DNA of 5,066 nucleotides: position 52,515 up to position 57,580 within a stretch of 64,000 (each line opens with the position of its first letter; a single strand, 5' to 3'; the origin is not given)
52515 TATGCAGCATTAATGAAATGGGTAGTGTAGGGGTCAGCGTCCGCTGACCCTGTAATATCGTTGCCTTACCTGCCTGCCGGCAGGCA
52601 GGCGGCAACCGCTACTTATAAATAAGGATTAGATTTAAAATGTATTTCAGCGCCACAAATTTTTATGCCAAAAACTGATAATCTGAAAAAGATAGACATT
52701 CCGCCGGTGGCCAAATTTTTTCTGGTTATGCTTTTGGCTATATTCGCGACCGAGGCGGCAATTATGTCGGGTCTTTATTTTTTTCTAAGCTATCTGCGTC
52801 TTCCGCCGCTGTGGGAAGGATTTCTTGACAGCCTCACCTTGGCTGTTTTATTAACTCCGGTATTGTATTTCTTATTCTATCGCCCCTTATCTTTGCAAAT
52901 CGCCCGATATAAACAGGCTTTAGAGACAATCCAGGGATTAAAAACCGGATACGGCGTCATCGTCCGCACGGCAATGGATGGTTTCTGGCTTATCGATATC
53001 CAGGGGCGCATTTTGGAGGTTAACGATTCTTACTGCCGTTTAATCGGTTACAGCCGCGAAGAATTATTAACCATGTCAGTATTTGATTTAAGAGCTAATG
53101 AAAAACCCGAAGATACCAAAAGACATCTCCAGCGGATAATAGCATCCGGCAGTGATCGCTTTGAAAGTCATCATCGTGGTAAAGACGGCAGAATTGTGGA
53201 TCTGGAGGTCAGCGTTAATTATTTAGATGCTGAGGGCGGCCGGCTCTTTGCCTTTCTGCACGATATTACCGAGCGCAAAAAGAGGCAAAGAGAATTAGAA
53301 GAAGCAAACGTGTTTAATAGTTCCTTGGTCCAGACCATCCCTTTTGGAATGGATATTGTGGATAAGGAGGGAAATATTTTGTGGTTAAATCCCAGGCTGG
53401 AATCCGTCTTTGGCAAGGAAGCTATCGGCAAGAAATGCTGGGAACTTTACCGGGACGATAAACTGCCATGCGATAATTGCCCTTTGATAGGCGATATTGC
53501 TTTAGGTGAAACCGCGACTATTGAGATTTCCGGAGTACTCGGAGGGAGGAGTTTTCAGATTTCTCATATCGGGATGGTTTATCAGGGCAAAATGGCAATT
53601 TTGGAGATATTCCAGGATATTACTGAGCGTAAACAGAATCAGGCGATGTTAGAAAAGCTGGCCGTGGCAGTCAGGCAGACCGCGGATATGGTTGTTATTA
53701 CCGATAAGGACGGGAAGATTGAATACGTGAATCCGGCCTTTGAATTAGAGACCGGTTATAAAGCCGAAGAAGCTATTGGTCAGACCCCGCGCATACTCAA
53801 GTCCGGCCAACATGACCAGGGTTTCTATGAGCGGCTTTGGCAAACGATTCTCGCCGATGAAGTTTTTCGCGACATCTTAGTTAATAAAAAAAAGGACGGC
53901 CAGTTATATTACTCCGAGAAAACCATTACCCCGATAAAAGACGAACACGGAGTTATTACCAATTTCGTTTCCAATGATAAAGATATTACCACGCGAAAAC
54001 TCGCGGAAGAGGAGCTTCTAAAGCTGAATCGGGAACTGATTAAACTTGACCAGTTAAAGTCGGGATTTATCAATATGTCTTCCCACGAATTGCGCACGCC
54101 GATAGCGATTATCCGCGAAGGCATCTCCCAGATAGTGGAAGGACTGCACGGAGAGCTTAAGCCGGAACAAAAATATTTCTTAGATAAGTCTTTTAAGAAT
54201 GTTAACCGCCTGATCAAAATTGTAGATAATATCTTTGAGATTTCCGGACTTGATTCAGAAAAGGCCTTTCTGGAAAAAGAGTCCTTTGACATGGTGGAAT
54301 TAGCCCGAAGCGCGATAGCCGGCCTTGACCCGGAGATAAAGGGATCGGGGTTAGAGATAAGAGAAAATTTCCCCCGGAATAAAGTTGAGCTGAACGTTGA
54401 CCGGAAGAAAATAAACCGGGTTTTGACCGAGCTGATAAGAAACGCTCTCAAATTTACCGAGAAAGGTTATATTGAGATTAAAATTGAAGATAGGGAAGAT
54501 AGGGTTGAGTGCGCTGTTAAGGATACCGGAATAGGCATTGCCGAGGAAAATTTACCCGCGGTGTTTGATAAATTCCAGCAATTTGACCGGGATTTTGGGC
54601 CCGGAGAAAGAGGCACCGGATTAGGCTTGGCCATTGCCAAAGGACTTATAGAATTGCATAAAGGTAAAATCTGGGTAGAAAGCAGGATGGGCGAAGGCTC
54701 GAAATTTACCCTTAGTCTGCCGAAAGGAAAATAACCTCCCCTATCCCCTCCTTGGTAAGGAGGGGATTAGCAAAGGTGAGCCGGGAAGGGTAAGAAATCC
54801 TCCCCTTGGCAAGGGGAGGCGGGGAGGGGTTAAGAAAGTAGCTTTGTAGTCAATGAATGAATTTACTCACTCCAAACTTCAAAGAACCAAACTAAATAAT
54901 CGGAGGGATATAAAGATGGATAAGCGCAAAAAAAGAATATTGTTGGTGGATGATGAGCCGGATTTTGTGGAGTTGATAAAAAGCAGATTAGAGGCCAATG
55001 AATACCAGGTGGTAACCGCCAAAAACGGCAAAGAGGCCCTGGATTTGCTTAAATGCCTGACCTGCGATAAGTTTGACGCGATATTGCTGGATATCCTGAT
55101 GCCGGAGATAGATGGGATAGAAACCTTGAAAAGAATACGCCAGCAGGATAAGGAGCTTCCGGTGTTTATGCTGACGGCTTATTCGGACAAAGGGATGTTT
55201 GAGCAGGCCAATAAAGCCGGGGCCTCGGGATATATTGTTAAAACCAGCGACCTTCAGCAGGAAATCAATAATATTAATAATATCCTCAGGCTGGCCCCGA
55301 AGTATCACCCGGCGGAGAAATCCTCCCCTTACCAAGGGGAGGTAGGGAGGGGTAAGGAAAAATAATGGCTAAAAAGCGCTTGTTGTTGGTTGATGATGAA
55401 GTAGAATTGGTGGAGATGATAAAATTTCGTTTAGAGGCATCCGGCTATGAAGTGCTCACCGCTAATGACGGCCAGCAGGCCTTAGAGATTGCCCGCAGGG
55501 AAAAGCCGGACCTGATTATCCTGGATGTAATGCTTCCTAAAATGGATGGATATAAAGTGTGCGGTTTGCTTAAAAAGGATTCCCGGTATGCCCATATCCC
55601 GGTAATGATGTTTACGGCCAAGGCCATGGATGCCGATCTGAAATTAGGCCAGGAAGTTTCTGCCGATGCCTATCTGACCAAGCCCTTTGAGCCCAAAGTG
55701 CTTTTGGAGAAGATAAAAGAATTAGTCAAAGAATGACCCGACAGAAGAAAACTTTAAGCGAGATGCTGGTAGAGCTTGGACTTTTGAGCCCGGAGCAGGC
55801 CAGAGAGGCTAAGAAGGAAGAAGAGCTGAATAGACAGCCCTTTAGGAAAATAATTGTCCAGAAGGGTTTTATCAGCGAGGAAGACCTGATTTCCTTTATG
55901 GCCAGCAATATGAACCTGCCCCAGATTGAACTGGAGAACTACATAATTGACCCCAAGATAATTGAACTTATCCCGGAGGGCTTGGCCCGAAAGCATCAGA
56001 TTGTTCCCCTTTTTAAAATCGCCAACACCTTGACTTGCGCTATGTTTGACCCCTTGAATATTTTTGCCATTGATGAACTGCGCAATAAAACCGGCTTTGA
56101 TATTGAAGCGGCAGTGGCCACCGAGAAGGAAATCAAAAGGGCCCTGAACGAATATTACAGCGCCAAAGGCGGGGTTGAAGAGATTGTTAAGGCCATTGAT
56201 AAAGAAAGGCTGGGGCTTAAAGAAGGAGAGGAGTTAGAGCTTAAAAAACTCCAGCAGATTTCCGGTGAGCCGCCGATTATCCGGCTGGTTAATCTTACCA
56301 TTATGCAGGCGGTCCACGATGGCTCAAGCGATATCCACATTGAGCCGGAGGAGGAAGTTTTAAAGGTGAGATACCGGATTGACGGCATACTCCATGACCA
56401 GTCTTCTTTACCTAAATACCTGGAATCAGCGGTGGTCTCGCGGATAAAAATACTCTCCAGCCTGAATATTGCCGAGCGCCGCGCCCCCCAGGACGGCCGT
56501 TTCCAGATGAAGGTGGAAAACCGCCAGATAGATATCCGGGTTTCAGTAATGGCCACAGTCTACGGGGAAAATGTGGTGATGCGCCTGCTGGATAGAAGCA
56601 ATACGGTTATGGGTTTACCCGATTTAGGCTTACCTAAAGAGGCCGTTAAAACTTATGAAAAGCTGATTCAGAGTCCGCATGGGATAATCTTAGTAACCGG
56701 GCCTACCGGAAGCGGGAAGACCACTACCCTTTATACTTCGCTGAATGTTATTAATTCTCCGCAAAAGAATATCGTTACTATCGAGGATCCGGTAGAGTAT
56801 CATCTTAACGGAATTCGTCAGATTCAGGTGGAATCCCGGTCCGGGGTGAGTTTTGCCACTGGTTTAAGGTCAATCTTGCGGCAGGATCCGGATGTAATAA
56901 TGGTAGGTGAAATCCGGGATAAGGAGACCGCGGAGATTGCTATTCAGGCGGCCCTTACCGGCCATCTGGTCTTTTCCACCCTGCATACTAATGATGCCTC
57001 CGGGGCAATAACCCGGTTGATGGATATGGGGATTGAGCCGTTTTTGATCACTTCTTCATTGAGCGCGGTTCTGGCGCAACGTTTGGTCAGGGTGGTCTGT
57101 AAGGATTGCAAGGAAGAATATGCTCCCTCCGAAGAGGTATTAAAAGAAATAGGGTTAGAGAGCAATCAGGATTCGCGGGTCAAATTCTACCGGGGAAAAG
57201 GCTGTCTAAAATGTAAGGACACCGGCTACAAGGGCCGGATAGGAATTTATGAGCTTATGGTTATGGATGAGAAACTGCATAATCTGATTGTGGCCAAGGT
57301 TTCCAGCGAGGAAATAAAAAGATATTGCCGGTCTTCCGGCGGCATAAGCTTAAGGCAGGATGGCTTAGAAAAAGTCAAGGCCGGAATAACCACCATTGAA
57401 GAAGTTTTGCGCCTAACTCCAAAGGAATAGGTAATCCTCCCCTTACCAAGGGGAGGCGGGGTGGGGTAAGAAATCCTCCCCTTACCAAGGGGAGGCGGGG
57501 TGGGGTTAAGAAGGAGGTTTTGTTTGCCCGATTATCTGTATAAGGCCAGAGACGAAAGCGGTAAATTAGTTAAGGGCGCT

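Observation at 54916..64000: Compact type IV-a pilus cluster with a PilM-PilN fusion, two receiver-only regulators, and no PilT or PilD in view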

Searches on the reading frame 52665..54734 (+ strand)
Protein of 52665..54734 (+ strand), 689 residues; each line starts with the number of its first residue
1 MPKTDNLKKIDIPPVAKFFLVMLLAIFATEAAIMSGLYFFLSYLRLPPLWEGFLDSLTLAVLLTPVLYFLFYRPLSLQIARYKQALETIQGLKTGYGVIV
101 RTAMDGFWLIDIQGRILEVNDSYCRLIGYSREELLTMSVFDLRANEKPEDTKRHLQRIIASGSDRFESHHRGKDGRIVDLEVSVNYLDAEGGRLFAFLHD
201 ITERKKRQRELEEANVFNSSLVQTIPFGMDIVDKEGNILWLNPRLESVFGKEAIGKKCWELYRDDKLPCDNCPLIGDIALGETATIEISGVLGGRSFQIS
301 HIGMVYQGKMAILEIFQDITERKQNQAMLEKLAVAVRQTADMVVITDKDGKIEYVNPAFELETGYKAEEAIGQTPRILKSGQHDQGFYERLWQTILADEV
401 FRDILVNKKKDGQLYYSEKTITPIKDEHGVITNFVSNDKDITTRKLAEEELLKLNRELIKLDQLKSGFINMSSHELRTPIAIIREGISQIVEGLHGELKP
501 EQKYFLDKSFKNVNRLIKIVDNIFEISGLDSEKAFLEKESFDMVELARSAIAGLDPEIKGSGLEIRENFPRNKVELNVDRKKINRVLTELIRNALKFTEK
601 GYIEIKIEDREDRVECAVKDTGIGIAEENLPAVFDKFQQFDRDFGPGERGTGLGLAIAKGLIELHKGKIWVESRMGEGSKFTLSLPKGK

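Call 5: search_protein_families(library=pfam, proteins=[window:52665-54734:+], max_evalue=0.01)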
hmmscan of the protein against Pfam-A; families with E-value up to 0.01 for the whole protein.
window:52665-54734:+ (689 aa): 11 families
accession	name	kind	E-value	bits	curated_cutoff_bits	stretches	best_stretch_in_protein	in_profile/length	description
PF00989.32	PAS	-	2e-38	131.3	22.6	2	99-201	6-113/113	PAS fold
PF13426.13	PAS_9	-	4.8e-38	130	27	3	341-442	2-102/103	PAS domain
PF08448.16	PAS_4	-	1.6e-30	106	23.1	3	104-205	5-109/110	PAS fold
PF02518.31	HATPase_c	-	3.5e-28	98.7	26.4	1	579-687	2-109/111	Histidine kinase-, DNA gyrase B-, and HSP90-like ATPase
PF13188.13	PAS_8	-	5.2e-21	74.2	21.8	3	99-148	6-55/65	PAS domain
PF08447.18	PAS_3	-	4e-14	53.1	25.6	2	117-192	2-81/89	PAS fold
PF00512.31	HisKA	-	3.6e-09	37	26.9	1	465-531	2-65/66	His Kinase A (phospho-acceptor) domain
PF13589.12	HATPase_c_3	-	1.9e-05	25.1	25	1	583-643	3-62/137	Histidine kinase-, DNA gyrase B-, and HSP90-like ATPase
PF21370.4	PAS_GdpP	-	5.9e-05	23.8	27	1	222-257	9-45/90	Cyclic-di-AMP phosphodiesterase GdpP-like, PAS domain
PF13581.12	HATPase_c_2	-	0.00013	22.4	27.4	1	580-662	29-109/127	Histidine kinase-like ATPase domain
PF14598.12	PAS_11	-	0.0028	18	25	0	110-163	8-61/109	PAS domain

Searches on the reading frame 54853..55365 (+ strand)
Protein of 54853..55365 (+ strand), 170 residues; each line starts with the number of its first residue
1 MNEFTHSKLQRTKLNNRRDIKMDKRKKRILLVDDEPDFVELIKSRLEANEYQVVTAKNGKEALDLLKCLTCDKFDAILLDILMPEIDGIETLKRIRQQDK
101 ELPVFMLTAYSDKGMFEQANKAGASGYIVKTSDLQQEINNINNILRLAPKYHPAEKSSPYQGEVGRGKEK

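Call 5: search_protein_families(library=pfam, proteins=[window:54853-55365:+], max_evalue=0.01)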
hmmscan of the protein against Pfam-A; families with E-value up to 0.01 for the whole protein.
window:54853-55365:+ (170 aa): 3 families
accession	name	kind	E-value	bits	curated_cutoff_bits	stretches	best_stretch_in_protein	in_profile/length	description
PF00072.30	Response_reg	-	1.8e-29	102.6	30.2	1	29-136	1-105/111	Response regulator receiver domain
PF03709.21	OKR_DC_1_N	-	0.00027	21.6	29.3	1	39-120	6-82/111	Orn/Lys/Arg decarboxylase, N-terminal domain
PF13847.12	Methyltransf_31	-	0.0009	19.4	27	1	26-111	28-113/145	Methyltransferase domain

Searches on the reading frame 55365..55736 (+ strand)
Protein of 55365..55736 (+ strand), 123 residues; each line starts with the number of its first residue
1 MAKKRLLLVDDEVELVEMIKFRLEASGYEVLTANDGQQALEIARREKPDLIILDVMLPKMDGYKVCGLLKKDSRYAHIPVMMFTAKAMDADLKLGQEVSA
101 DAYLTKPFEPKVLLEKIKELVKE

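Call 5: search_protein_families(library=pfam, proteins=[window:55365-55736:+], max_evalue=0.01)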
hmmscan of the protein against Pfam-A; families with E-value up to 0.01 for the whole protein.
window:55365-55736:+ (123 aa): 2 families
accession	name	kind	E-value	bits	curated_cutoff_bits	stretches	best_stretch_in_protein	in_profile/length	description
PF00072.30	Response_reg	-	5.9e-28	97.7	30.2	1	7-118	2-111/111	Response regulator receiver domain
PF23198.2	PDE8A_N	-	0.0043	17.4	29.6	1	24-88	31-96/147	PDE8A-like, N-terminal domain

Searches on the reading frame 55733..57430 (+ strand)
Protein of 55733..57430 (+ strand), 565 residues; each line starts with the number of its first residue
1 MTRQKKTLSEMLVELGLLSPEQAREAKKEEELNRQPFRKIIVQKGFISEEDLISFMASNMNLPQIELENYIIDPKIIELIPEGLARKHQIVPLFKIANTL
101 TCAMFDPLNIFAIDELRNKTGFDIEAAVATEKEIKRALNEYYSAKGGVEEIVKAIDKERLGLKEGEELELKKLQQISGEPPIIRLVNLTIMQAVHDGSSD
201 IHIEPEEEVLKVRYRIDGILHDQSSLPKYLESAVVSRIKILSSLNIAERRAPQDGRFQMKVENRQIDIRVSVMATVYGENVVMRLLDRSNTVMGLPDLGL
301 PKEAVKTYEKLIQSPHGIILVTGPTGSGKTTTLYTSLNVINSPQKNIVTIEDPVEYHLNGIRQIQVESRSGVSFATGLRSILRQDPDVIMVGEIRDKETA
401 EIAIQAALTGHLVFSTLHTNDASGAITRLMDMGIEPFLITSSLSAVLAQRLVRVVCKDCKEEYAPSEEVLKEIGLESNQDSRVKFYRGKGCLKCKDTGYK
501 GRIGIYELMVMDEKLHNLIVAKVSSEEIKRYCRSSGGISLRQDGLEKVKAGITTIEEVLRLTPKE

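Call 5: search_protein_families(library=pfam, proteins=[window:55733-57430:+], max_evalue=0.01)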
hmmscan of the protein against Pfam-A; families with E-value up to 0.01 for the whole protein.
window:55733-57430:+ (565 aa): 7 families
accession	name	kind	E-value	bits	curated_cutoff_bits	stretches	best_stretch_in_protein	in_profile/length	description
PF00437.27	T2SSE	-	5.2e-142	473.3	24.9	1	178-560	4-370/370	Type II/IV secretion system protein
PF05157.20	MshEN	-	1.8e-21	76.4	23.1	1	61-146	2-88/90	MshEN domain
PF25199.1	nSTAND_NTPase5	-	0.00057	20.2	34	1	306-364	30-90/145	Novel STAND NTPase 5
PF13401.12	AAA_22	-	0.0015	19.3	27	1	315-353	4-42/130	AAA domain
PF13191.12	AAA_16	-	0.0023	18.9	32.6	1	314-413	23-113/167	AAA ATPase domain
PF13555.12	AAA_29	-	0.0031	17.7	27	1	313-339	19-45/61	P-loop containing region of AAA domain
PF13604.12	AAA_30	-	0.0032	17.7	27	1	306-341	8-43/191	AAA domain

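Call 10: search_protein_families(library=ncbifam, proteins=[window:55733-57430:+], max_evalue=0.01)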
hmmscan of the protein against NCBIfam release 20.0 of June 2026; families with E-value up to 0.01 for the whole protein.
window:55733-57430:+ (565 aa): 29 families (the best 25 are shown)
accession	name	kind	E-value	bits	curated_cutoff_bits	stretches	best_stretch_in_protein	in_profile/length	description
TIGR02538.1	type_IV_pilB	equivalog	2e-195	650.7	675.65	1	8-562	2-562/564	type IV-A pilus assembly ATPase PilB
TIGR02533.1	type_II_gspE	equivalog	1.3e-194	647.4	630.25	1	79-562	3-486/486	type II secretion system ATPase GspE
NF053534.1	T4PilAsmATPsTfpB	equivalog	6.9e-152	506.8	850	1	41-563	57-583/584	type IV pilus assembly ATPase TfpB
NF007755.0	PRK10436.1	equivalog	4.8e-136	454.1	617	1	84-562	13-459/465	type II secretion system protein GspE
NF041000.1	ATPase_ComGA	equivalog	3e-80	269.1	300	1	190-453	4-266/267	competence type IV pilus ATPase ComGA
TIGR01420.1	pilT_fam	subfamily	1.7e-57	195.2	319.1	1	190-453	6-269/343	PilT/PilU family type 4a pilus ATPase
TIGR02525.1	plasmid_TraJ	equivalog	2.7e-27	95.7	368.3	1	307-432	141-272/372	plasmid transfer ATPase TraJ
TIGR02524.1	dot_icm_DotB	equivalog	1e-22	80.9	463.3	1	297-431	119-258/358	Dot/Icm type IV secretion system ATPase DotB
NF058587.1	archaellum_moto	equivalog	1.1e-19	70.6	550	1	315-435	274-399/527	archaellum flagellar ATPase motor FlaI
TIGR02782.1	TrbB_P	equivalog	1.6e-17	63.7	304.55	1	307-432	128-255/303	P-type conjugative transfer ATPase TrbB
TIGR03819.1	heli_sec_ATPase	hypoth_equivalog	1.5e-15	57.3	373.15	1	281-455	142-323/340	TadA family conjugal transfer-associated ATPase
TIGR02788.1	VirB11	equivalog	1.7e-15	56.9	249.95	1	318-433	146-266/308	P-type DNA transfer ATPase VirB11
NF010469.0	PRK13894.1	subfamily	3.8e-15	56.1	508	1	315-430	148-265/320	conjugal transfer ATPase TrbB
NF053672.1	bindosome_BasE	exception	9.1e-14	51.1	1000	1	308-435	262-395/512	bindosome assembly system ATPase subunit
NF010407.0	PRK13833.1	subfamily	2.8e-13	50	499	1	319-435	147-265/323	conjugal transfer protein TrbB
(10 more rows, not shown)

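Call 33: search_solved_structures(query=window:55733-57430:+, max_evalue=1e-20)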
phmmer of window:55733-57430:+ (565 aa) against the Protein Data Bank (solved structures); distinct sequences matched with E-value up to 1e-20: 23.
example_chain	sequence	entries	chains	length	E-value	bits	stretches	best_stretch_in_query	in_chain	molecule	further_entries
5tsg_B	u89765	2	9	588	7.6e-158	529.6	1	4-562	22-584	Type IV pilus biogenesis ATPase PilB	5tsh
6olj_C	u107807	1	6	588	1e-157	529.1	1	4-562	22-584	Type IV pilus biogenesis ATPase PilB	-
5zfr_A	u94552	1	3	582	1.8e-157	528.3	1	4-562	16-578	Type IV pilus biogenesis ATPase PilB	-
3jc8_Ba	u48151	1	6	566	2e-153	514.9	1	8-562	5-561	Type IV-A pilus assembly ATPase PilB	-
6f8l_G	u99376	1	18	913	2.4e-152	511.4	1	5-562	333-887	Type IV pilus assembly protein PilF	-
4pht_A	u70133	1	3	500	1.4e-133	449.5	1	105-563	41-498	General secretory pathway protein E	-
4kss_A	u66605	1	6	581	3.8e-129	434.9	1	172-563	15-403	Type II secretion system protein E, hemolysin-coregulated protein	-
4ksr_A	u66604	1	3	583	3.8e-129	434.9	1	172-563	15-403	Type II secretion system protein E, Hemolysin-coregulated protein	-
1p9r_A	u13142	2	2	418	6.5e-129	434.1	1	172-560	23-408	General secretion pathway protein E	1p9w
5oiu_A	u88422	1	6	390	3.2e-119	402.1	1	185-562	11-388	Type IV pilus assembly protein PilF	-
5it5_F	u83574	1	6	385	4.1e-119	401.8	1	186-562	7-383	ATP binding motif-containing protein PilF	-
6ejf_A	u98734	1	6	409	4.5e-119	401.6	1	186-562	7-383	Type IV pilus assembly protein PilF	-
8dze_A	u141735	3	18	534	3.6e-37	131.4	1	302-553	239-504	BfpD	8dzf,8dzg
5fl3_A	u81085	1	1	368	1.8e-36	129.1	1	195-451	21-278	PILI RETRACTION PROTEIN PILT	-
2ewv_A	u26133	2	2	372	1e-33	120.1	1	190-432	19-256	twitching motility protein PilT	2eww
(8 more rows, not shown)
